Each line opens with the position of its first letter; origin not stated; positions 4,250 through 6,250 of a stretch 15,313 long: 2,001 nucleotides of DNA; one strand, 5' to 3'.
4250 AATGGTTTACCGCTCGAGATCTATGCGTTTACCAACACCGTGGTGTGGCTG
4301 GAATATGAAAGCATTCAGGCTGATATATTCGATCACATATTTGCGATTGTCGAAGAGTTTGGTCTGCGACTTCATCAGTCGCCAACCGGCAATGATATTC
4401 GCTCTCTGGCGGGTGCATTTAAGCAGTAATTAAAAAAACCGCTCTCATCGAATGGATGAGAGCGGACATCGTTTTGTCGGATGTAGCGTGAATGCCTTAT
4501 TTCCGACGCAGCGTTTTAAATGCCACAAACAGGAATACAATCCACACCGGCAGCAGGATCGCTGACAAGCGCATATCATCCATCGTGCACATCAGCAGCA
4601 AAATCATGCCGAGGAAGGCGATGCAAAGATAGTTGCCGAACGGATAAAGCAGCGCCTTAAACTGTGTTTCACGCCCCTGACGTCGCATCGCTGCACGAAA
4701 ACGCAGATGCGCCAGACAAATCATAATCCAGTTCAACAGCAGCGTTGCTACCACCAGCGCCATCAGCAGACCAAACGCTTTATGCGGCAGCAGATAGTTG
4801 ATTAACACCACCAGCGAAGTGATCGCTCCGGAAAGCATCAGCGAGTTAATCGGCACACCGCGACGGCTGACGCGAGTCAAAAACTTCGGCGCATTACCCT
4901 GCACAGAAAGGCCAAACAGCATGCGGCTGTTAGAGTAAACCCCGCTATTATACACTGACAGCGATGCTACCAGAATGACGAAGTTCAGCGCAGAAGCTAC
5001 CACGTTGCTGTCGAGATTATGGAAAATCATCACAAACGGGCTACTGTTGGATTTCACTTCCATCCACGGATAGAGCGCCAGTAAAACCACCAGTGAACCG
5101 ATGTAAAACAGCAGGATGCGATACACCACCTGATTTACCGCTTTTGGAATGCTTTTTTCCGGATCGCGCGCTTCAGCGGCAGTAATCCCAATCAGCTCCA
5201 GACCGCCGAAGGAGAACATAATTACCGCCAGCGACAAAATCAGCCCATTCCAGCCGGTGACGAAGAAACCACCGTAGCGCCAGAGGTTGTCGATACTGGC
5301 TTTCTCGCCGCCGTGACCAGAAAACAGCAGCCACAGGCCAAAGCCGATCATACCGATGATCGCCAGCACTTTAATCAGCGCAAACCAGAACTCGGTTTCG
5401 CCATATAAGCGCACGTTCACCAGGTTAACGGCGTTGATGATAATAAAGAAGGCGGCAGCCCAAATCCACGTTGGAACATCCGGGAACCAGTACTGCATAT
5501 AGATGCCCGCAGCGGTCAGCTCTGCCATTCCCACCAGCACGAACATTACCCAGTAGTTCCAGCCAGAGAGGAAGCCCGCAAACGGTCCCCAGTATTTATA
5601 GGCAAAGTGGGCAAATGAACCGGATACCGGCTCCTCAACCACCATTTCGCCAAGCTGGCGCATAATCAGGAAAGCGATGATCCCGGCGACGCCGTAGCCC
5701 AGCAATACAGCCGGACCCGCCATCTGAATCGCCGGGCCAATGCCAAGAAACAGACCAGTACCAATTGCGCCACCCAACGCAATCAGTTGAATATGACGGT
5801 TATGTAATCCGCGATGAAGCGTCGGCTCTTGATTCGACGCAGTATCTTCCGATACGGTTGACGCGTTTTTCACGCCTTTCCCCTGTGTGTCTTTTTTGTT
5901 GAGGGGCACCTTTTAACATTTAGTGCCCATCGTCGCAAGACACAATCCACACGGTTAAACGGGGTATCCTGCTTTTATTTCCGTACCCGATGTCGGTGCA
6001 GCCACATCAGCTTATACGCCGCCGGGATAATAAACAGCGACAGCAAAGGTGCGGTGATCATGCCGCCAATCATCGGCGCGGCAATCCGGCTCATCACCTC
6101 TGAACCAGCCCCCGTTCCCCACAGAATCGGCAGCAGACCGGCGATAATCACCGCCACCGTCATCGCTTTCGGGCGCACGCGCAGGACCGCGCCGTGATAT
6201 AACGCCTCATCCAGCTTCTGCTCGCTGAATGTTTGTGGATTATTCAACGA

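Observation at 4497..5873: pheP uses a GTG start codon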

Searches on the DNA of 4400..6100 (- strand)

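Call 4: search_dna_similar(query=window:4400-6100:-, collection=ecoli_genomes, mode=near, max_rows=30, rows=spread)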
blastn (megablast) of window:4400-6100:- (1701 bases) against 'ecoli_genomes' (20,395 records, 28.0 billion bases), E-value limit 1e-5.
Records with a match: 5410; places in all: 5419; records where one place covers at least 80% of the query: 5403.
Genomes with a match: 5405 of 5426; with a place that covers at least 80% of the query: 5403. Places per genome that has any: lowest 1, median 1, highest 2. On chromosomes: 5410 places; on plasmids: 9.
Best place of each record, by identity: >=99% 1850; 95-99% 3552; 90-95% 8.
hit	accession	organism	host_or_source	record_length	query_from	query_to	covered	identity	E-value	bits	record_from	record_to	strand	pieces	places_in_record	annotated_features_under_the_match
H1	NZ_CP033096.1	Escherichia coli strain CP53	pig feces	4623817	1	1701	100%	99.9%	0e+0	3131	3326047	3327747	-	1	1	pheP: phenylalanine transporter | cusA: Cu(+)/Ag(+) efflux RND transporter permease subunit CusA | ybdG: mechanosensitive ion channel YbdG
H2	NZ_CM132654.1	Escherichia coli strain mip270_04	manure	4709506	1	1701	100%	99.8%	0e+0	3120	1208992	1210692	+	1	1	pheP: phenylalanine transporter | cusA: Cu(+)/Ag(+) efflux RND transporter permease subunit CusA | ybdG: mechanosensitive ion channel YbdG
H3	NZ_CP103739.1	Escherichia coli strain 3359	Homo sapiens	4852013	1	1701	100%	99.7%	0e+0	3114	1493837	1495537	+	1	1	pheP: phenylalanine transporter | cusA: Cu(+)/Ag(+) efflux RND transporter permease subunit CusA | ybdG: mechanosensitive ion channel YbdG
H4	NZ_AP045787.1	Escherichia coli strain 23CRST025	Homo sapiens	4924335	1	1701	100%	99.7%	0e+0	3114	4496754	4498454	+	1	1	pheP: phenylalanine transporter | cusA: Cu(+)/Ag(+) efflux RND transporter permease subunit CusA | ybdG: mechanosensitive ion channel YbdG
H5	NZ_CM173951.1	Escherichia coli strain E66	Homo sapiens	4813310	1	1701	100%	99.6%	0e+0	3109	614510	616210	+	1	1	pheP: phenylalanine transporter | cusA: Cu(+)/Ag(+) efflux RND transporter permease subunit CusA | ybdG: mechanosensitive ion channel YbdG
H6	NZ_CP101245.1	Escherichia coli strain EC21Z-097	Homo sapiens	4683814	1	1701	100%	99.4%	0e+0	3081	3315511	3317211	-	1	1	pheP: phenylalanine transporter | cusA: Cu(+)/Ag(+) efflux RND transporter permease subunit CusA | ybdG: mechanosensitive ion channel YbdG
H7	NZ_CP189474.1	Escherichia coli strain N2250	Homo sapiens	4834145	1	1701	100%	99.4%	0e+0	3081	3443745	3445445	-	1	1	pheP: phenylalanine transporter | cusA: Cu(+)/Ag(+) efflux RND transporter permease subunit CusA | ybdG: mechanosensitive ion channel YbdG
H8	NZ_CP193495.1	Escherichia coli O103 strain ML775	Comminuted pork product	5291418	1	1701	100%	99.2%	0e+0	3064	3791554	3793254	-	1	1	pheP: phenylalanine transporter | cusA: Cu(+)/Ag(+) efflux RND transporter permease subunit CusA | ybdG: mechanosensitive ion channel YbdG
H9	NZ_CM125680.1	Escherichia coli strain 2020S05-013-17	not applicable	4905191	1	1701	100%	99.1%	0e+0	3059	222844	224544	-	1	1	pheP: phenylalanine transporter | cusA: Cu(+)/Ag(+) efflux RND transporter permease subunit CusA | ybdG: mechanosensitive ion channel YbdG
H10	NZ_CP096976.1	Escherichia coli strain 17-07187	Homo sapiens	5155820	1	1701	100%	99.1%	0e+0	3053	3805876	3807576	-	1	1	pheP: phenylalanine transporter | cusA: Cu(+)/Ag(+) efflux RND transporter permease subunit CusA | ybdG: mechanosensitive ion channel YbdG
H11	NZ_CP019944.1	Escherichia coli strain DSM 103246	chicken carcass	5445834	1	1701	100%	98.9%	0e+0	3042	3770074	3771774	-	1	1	pheP: phenylalanine transporter | cusA: Cu(+)/Ag(+) efflux RND transporter permease subunit CusA | ybdG: mechanosensitive ion channel YbdG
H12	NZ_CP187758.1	Escherichia coli strain CUVET24-IPD24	Dog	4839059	1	1701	100%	98.9%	0e+0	3042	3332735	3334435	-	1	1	pheP: phenylalanine transporter | cusA: Cu(+)/Ag(+) efflux RND transporter permease subunit CusA | ybdG: mechanosensitive ion channel YbdG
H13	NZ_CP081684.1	Escherichia coli strain 0H23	-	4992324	1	1701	100%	98.8%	0e+0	3025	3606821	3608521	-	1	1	pheP: phenylalanine transporter | cusA: Cu(+)/Ag(+) efflux RND transporter permease subunit CusA | ybdG: mechanosensitive ion channel YbdG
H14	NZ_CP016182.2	Escherichia coli strain EC590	Homo sapiens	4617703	1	1701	100%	98.6%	0e+0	3020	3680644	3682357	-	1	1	pheP: phenylalanine transporter | cusA: Cu(+)/Ag(+) efflux RND transporter permease subunit CusA | ybdG: mechanosensitive ion channel YbdG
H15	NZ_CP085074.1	Escherichia coli strain P21_SE1_04.20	Homo sapiens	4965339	1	1701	100%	98.6%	0e+0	3020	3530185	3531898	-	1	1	pheP: phenylalanine transporter | cusA: Cu(+)/Ag(+) efflux RND transporter permease subunit CusA | ybdG: mechanosensitive ion channel YbdG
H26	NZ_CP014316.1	Escherichia coli JJ1887 strain JJ1887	Homo sapiens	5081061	1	1701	98%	97.6%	0e+0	2858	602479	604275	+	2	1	pheP: phenylalanine transporter | cusA: Cu(+)/Ag(+) efflux RND transporter permease subunit CusA | ybdG: mechanosensitive ion channel YbdG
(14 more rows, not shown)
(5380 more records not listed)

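Call 5: get_annotated_region(hit=H1, flank=300)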
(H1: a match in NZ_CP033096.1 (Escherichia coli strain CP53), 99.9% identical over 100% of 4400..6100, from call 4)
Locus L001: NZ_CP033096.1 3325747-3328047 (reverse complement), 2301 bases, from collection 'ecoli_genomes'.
description: Escherichia coli strain CP53 chromosome, complete genome
organism: Escherichia coli strain CP53 (NCBI taxid 562)
replicon: chromosome; assembly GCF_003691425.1
host: -; source: pig feces; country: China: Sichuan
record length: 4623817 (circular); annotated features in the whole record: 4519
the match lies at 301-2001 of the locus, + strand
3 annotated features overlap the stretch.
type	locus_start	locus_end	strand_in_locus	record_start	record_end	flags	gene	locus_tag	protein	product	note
CDS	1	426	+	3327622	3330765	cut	cusA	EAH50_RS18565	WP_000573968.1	Cu(+)/Ag(+) efflux RND transporter permease subunit CusA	-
CDS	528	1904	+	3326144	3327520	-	pheP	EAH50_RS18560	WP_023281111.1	phenylalanine transporter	-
CDS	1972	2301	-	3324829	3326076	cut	ybdG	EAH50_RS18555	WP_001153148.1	mechanosensitive ion channel YbdG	-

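Call 34: get_annotated_region(hit=H26, flank=200)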
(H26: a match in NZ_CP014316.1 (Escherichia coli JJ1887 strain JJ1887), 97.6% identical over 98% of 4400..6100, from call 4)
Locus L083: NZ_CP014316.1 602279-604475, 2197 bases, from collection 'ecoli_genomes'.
description: Escherichia coli JJ1887 chromosome, complete genome
organism: Escherichia coli JJ1887 strain JJ1887 (NCBI taxid 1355101)
replicon: chromosome; assembly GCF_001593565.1
host: Homo sapiens; source: not collected; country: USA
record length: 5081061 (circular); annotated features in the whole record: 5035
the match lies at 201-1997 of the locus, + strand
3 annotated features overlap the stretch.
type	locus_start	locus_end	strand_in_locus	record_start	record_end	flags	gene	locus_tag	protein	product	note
CDS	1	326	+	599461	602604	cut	cusA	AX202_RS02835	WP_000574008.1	Cu(+)/Ag(+) efflux RND transporter permease subunit CusA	-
CDS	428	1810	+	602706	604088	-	pheP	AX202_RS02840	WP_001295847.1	phenylalanine transporter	-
CDS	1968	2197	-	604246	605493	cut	ybdG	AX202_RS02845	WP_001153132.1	mechanosensitive ion channel YbdG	-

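Call 44: search_rna_families(source=window, start=5780, end=6000, threshold=evalue, max_evalue=1)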
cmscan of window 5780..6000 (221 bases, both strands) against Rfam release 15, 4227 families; matches with E-value up to 1: 0.
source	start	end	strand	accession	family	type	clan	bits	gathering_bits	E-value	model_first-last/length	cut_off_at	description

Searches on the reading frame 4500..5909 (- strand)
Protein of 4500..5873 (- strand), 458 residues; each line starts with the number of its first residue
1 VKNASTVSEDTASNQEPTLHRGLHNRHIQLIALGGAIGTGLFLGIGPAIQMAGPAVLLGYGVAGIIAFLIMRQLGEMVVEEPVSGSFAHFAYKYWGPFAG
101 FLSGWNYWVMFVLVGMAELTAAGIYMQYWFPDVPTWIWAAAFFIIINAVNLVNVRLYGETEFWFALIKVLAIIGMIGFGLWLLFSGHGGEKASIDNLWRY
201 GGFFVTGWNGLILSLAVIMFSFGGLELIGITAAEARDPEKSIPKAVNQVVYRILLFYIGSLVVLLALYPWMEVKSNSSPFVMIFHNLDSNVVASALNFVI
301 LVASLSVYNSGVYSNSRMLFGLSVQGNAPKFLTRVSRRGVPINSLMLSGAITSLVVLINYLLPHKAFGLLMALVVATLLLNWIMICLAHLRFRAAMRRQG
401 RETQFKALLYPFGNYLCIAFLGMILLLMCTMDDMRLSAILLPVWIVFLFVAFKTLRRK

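Call 10: find_related_loci(query=window:4500-5873:-, collection=genome_contigs, flank=1500)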
Query window:4500-5873:- (458 aa) in genome_contigs; peptide patterns used: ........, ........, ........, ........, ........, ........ (x = any residue, [..] = any of these).
600 stretches matched a pattern (row limit reached: there are more); 588 encode a relative of the query (tblastn E <= 1e-3); the best 80 are kept; 80 distinct loci.
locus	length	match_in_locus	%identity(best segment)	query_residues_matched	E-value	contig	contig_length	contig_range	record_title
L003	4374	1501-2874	99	1-458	0e+0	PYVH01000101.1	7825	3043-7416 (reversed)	Marinobacter sp. B9-2 NODE_107_length_7825_cov_7.96795, whole genome shotgun sequence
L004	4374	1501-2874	99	1-458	0e+0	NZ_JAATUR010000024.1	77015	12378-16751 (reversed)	Escherichia coli strain SCPM-O-B-8794 24length=77015, whole genome shotgun sequence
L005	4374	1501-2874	98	1-458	0e+0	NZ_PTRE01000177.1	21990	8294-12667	Escherichia sp. MOD1-EC7003 MOD1-EC7003_177_length_21990_cov_107, whole genome shotgun sequence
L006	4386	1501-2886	93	1-458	0e+0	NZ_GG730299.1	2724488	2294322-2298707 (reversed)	Citrobacter youngae ATCC 29220 Scfld0, whole genome shotgun sequence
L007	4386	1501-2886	93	1-458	0e+0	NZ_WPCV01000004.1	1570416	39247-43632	Citrobacter sp. On2M On2M_4, whole genome shotgun sequence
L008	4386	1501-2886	93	1-458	0e+0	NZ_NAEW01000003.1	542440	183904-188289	Citrobacter braakii strain ATCC 51113 CbraakiiATCC_L001_NODE_3_length_542440__24.2485, whole genome shotgun sequence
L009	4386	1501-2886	92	1-458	0e+0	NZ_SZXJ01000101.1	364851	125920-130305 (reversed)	Citrobacter sp. wls619 contig26, whole genome shotgun sequence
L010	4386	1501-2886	92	1-458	0e+0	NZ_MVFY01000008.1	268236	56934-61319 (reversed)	Citrobacter portucalensis strain A60 A60_S7_L001_NODE_8_length_268236_cov_20.1223, whole genome shotgun sequence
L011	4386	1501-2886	92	1-458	0e+0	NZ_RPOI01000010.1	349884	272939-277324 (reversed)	Citrobacter youngae strain CCUG 30791 citrobacter_youngae_CCUG30791T_0000010, whole genome shotgun sequence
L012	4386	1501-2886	92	1-458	0e+0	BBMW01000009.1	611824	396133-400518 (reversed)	Citrobacter werkmanii NBRC 105721 DNA, contig: CIWKM09, whole genome shotgun sequence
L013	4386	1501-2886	92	1-458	0e+0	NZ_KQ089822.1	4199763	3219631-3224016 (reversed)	Citrobacter sp. MGH106 aetzL-supercont1.1, whole genome shotgun sequence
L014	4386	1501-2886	92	1-458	0e+0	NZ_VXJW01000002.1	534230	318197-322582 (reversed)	Salmonella enterica subsp. arizonae strain CCUG 6322T contig_0000002, whole genome shotgun sequence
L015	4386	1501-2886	92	1-458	0e+0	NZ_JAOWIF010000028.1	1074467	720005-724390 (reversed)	Citrobacter sp. Cu233 218, whole genome shotgun sequence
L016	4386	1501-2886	93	1-458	0e+0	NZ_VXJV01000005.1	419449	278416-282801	Salmonella enterica subsp. diarizonae strain CCUG 30040T contig_0000005, whole genome shotgun sequence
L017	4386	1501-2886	92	1-458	0e+0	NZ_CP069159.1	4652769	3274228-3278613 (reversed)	Citrobacter sp. R56 chromosome, complete genome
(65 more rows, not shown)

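Call 24: list_cluster_members(proteins=[window:4500-5873:-, window:4500-5909:-])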
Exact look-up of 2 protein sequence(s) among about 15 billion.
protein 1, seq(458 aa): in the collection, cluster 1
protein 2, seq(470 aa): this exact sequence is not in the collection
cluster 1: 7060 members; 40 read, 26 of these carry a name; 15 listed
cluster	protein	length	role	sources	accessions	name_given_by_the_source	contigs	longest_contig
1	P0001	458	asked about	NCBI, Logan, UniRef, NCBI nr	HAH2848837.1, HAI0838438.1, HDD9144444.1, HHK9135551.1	phenylalanine transporter [Escherichia coli] | phenylalanine transporter n=1 Tax=Escherichia coli TaxID=562 RepID=UPI000B42CA70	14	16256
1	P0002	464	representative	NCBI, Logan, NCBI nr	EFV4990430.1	phenylalanine transporter [Salmonella enterica]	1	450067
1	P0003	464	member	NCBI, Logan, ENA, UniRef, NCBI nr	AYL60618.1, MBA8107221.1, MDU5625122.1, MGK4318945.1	phenylalanine transporter [Citrobacter youngae] | phenylalanine transporter n=1 Tax=Citrobacter TaxID=544 RepID=UPI000EF26CBA | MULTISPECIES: phenylalanine transporter [Citrobacter]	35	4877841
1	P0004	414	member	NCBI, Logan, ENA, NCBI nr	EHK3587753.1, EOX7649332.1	phenylalanine transporter, partial [Escherichia coli] | phenylalanine transporter [Escherichia coli]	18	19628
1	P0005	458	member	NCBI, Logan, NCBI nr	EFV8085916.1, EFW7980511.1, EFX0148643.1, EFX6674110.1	phenylalanine transporter [Shigella dysenteriae]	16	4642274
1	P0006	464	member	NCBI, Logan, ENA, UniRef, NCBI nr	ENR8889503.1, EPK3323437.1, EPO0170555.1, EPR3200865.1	TPA: phenylalanine transporter [Citrobacter koseri] | phenylalanine transporter n=1 Tax=Citrobacter koseri TaxID=545 RepID=UPI001906C1E3 | phenylalanine transporter [Citrobacter koseri]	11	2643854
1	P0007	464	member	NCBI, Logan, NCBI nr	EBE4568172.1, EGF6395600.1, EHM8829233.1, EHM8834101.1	phenylalanine transporter [Salmonella enterica]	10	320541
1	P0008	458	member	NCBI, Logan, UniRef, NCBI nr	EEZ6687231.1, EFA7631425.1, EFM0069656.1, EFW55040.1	phenylalanine transporter [Escherichia coli] | phenylalanine transporter n=1 Tax=Shigella boydii TaxID=621 RepID=UPI0001F69095 | phenylalanine transporter [Shigella boydii]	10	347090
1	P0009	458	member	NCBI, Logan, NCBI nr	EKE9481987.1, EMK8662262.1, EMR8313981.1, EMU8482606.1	phenylalanine transporter [Escherichia coli]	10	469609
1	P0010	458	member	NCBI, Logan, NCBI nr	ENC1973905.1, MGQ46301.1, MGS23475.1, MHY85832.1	phenylalanine transporter [Escherichia coli]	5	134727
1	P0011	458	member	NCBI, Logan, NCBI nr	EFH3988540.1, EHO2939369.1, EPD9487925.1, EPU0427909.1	phenylalanine transporter [Escherichia coli]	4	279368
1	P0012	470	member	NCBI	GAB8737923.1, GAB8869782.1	phenylalanine transporter [Escherichia coli]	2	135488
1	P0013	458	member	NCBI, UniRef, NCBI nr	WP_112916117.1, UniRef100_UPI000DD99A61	phenylalanine transporter [Escherichia coli] | phenylalanine transporter n=1 Tax=Escherichia coli TaxID=562 RepID=UPI000DD99A61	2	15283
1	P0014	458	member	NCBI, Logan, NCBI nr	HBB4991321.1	TPA: phenylalanine transporter [Escherichia coli] | phenylalanine transporter [Escherichia coli]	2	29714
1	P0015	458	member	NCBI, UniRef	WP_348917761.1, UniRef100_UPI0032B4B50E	phenylalanine transporter [Escherichia coli] | phenylalanine transporter n=1 Tax=Escherichia coli TaxID=562 RepID=UPI0032B4B50E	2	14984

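Call 33: search_protein_families(proteins=[window:4500-5873:-, window:4500-5909:-], library=ncbifam, max_evalue=1e-20)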
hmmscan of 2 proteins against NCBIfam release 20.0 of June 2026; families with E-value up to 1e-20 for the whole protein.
window:4500-5873:- (458 aa): 16 families
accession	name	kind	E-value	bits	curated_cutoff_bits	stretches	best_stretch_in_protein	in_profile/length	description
NF007602.0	PRK10249.1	equivalog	0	1035.9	851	1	1-458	1-458/458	phenylalanine transporter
NF007594.0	PRK10238.1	equivalog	6.6e-205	681.3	848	1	15-453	6-444/456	aromatic amino acid transporter AroP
NF007876.0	PRK10580.1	equivalog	1.5e-132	442.7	736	1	16-457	4-448/457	proline-specific permease ProY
NF047867.1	AA_transp_ThrP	exception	4.3e-129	431.5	850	1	14-454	3-447/461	bifunctional threonine/serine APC transporter ThrP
NF008016.0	PRK10746.1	equivalog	3.5e-127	425.3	799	1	14-451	3-444/461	amino acid permease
NF008272.0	PRK11049.1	equivalog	2.2e-119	399.5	732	1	4-458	4-463/470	D-serine/D-alanine/glycine transporter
TIGR01773.1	GABAperm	equivalog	1.7e-110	369.9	678.1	1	15-455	6-448/452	GABA permease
TIGR00913.1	2A0310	subfamily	3.5e-102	342.6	578.7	1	21-428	2-429/480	amino acid permease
NF011623.0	PRK15049.1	equivalog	4.1e-96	322.8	773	1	15-456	22-469/499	L-asparagine permease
NF008094.0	PRK10836.1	subfamily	7.8e-87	292.1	735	1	9-431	3-433/489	amino acid permease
NF008484.0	PRK11387.1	equivalog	5.6e-86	289.4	716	1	11-432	4-427/471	S-methylmethionine permease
NF007566.0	PRK10197.1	equivalog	4.2e-84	282.9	871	1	14-436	5-429/466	GABA permease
TIGR00909.1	2A0306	subfamily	1.1e-37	130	556.8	1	20-441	2-415/429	amino acid transporter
NF053761.1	BrChAATpBcaP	equivalog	1.5e-27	96.8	690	1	13-450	14-446/460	branched-chain amino acid transporter BcaP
TIGR00906.1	2A0303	subfamily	1.9e-23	82.7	681.7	0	197-396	237-432/602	cationic amino acid transport permease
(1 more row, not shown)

window:4500-5909:- (470 aa): 16 families
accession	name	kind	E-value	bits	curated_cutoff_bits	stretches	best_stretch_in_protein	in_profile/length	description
NF007602.0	PRK10249.1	equivalog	0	1034.5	851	1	13-470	1-458/458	phenylalanine transporter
NF007594.0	PRK10238.1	equivalog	7.3e-205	681.1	848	1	27-465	6-444/456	aromatic amino acid transporter AroP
NF007876.0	PRK10580.1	equivalog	1.6e-132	442.6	736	1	28-469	4-448/457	proline-specific permease ProY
NF047867.1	AA_transp_ThrP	exception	4.8e-129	431.3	850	1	26-466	3-447/461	bifunctional threonine/serine APC transporter ThrP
NF008016.0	PRK10746.1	equivalog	3.9e-127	425.1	799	1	26-463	3-444/461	amino acid permease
NF008272.0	PRK11049.1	equivalog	2.9e-119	399.1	732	1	18-470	6-463/470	D-serine/D-alanine/glycine transporter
TIGR01773.1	GABAperm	equivalog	1.9e-110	369.8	678.1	1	27-467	6-448/452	GABA permease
TIGR00913.1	2A0310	subfamily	3.8e-102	342.5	578.7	1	33-440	2-429/480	amino acid permease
NF011623.0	PRK15049.1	equivalog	6.1e-97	325.5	773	1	26-468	21-469/499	L-asparagine permease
NF008094.0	PRK10836.1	subfamily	8.6e-87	291.9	735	1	21-443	3-433/489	amino acid permease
NF008484.0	PRK11387.1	equivalog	6.2e-86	289.2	716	1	23-444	4-427/471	S-methylmethionine permease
NF007566.0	PRK10197.1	equivalog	4.6e-84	282.8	871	1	26-448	5-429/466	GABA permease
TIGR00909.1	2A0306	subfamily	1.2e-37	129.9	556.8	1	32-453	2-415/429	amino acid transporter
NF053761.1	BrChAATpBcaP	equivalog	1.5e-27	96.8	690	1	24-462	13-446/460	branched-chain amino acid transporter BcaP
TIGR00906.1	2A0303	subfamily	1.4e-23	83.2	681.7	0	209-408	237-432/602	cationic amino acid transport permease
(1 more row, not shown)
